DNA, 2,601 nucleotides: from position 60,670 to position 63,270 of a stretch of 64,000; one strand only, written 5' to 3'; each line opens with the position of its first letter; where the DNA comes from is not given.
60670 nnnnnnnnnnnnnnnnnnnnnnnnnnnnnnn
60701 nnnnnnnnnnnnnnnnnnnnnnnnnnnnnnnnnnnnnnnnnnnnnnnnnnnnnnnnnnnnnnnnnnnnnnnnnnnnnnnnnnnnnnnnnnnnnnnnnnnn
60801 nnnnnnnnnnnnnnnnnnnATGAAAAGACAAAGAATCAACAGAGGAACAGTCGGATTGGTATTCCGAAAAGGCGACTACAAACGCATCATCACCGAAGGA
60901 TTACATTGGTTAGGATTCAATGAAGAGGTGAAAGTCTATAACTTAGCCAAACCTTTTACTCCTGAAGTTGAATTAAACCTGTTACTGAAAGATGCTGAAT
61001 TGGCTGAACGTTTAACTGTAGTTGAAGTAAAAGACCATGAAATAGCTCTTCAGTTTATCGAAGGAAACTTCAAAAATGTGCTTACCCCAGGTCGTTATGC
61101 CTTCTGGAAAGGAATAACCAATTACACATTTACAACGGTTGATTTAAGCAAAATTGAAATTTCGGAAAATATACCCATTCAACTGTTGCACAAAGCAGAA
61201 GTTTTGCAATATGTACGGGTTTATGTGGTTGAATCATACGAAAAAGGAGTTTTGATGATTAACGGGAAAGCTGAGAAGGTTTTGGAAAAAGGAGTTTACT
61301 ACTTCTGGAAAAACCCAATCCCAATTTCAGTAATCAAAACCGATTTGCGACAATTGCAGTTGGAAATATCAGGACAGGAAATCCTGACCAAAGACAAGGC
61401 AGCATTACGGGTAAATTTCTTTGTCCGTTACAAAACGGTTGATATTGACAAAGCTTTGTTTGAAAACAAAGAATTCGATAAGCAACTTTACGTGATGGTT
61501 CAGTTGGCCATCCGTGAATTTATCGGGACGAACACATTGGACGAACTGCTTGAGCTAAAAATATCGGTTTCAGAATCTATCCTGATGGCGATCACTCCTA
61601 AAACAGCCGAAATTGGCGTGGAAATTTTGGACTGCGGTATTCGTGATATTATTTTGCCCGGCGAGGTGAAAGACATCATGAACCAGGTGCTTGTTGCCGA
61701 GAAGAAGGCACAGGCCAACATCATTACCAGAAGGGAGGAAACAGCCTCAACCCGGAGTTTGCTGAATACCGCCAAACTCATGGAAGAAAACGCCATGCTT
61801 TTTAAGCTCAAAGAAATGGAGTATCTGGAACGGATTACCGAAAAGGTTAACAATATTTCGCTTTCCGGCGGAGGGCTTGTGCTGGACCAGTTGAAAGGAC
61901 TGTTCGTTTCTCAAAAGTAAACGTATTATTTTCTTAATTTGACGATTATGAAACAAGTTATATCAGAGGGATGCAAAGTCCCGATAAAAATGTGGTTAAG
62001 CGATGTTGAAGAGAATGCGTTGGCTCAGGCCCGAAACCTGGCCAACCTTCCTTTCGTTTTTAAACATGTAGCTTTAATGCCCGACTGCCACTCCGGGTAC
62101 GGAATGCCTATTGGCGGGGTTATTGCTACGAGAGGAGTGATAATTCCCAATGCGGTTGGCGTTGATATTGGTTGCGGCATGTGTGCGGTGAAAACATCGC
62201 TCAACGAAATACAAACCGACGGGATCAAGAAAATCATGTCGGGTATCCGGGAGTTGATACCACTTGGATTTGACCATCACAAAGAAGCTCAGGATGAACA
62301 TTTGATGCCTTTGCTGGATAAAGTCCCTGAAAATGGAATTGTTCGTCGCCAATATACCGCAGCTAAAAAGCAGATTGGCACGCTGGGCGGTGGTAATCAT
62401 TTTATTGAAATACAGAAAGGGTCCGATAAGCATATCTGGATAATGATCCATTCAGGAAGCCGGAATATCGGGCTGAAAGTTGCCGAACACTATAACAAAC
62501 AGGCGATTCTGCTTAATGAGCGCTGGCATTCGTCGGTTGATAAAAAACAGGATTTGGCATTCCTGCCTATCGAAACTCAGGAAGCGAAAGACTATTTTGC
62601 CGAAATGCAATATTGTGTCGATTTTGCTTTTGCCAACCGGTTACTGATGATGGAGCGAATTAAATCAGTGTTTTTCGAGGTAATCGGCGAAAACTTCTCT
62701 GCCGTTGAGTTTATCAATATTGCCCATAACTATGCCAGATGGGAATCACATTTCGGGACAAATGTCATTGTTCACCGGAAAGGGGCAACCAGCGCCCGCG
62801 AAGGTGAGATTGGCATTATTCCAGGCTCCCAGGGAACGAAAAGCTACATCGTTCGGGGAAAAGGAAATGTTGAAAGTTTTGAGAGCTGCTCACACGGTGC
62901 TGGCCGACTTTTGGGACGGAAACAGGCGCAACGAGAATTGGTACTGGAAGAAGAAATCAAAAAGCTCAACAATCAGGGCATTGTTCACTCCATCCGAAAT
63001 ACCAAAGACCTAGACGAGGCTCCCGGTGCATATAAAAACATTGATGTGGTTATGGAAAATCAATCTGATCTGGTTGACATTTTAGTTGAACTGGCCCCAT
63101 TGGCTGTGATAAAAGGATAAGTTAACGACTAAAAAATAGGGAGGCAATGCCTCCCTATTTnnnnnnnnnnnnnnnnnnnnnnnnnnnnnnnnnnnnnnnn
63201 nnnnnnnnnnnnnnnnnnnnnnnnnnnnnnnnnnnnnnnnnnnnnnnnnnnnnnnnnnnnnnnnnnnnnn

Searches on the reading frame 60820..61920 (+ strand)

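Call 9: search_protein_families(library=pfam, proteins=[window:60820-61920:+])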
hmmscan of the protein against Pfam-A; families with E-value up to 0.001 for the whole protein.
window:60820-61920:+ (366 aa): 1 family
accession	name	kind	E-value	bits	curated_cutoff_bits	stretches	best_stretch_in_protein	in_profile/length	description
PF01145.31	Band_7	-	2.3e-33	116.2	23.6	1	136-307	2-175/176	SPFH domain / Band 7 family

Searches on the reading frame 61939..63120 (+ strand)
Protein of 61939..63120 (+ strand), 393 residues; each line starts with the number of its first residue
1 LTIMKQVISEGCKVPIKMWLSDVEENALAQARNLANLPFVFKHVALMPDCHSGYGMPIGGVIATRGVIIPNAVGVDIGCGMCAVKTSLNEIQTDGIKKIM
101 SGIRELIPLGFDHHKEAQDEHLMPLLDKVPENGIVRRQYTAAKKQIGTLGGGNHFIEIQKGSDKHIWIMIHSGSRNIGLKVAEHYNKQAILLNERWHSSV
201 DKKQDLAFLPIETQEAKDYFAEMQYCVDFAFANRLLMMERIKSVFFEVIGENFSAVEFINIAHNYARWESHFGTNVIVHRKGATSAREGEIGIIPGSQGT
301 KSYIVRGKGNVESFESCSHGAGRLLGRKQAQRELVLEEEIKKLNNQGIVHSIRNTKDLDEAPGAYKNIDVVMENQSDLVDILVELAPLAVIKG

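Call 9: search_protein_families(library=pfam, proteins=[window:61939-63120:+])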
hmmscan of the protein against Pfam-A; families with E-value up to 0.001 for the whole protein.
window:61939-63120:+ (393 aa): 1 family
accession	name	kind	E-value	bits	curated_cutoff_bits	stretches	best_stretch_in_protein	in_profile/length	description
PF01139.22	RtcB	-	3.4e-114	382.8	27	2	134-393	135-426/426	tRNA-splicing ligase RtcB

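Call 53: find_homologous_proteins(query=window:61939-63120:+, max_evalue=1e-50)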
Query window:61939-63120:+ (393 aa): 8000 proteins with E <= 1e-50 among 8000 candidates; the best 120 are listed.
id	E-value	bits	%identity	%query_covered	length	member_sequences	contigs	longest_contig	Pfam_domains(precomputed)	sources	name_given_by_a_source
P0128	3.0e-261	884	100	99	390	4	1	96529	PF01139.23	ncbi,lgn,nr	ncbi:MAG: RtcB family protein [Prolixibacteraceae bacterium]|nr:RtcB family protein [Prolixibacterac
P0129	1.7e-251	852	95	99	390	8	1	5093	PF01139.23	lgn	-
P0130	3.7e-251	851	96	99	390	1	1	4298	PF01139.23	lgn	-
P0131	5.0e-238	808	90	99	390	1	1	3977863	PF01139.23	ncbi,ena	-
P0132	2.4e-237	805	89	99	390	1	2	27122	PF01139.23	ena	-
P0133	3.8e-237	805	89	99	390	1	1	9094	PF01139.23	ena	-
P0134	4.9e-237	804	88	99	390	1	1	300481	PF01139.23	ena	-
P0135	6.8e-236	801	88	99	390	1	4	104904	PF01139.23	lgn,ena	-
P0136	1.1e-235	800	88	99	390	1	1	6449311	PF01139.23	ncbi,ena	-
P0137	1.1e-235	800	88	99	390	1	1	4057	PF01139.23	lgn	-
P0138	1.5e-235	799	88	99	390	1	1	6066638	PF01139.23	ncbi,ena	-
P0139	2.2e-235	799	88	99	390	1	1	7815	PF01139.23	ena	-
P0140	2.5e-235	799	88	99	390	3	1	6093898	PF01139.23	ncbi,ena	-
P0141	3.0e-235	798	89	99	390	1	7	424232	PF01139.23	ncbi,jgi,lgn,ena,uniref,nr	ncbi:RtcB family protein [Draconibacterium sediminis]|uniref:RtcB family protein n=1 Tax=Draconibact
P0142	3.0e-235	798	87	100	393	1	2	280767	PF01139.23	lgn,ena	-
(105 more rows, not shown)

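Call 54: find_encoding_contigs(protein=P0128, flank=10000, max_places=4)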
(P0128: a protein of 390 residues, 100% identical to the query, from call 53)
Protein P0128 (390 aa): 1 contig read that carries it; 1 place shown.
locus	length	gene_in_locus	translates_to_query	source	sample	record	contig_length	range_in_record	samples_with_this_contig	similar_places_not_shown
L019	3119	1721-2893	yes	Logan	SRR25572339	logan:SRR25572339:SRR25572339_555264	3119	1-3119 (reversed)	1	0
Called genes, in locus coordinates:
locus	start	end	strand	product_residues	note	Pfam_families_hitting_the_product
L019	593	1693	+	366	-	PF01145:Band_7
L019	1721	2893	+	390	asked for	PF01139:RtcB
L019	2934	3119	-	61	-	?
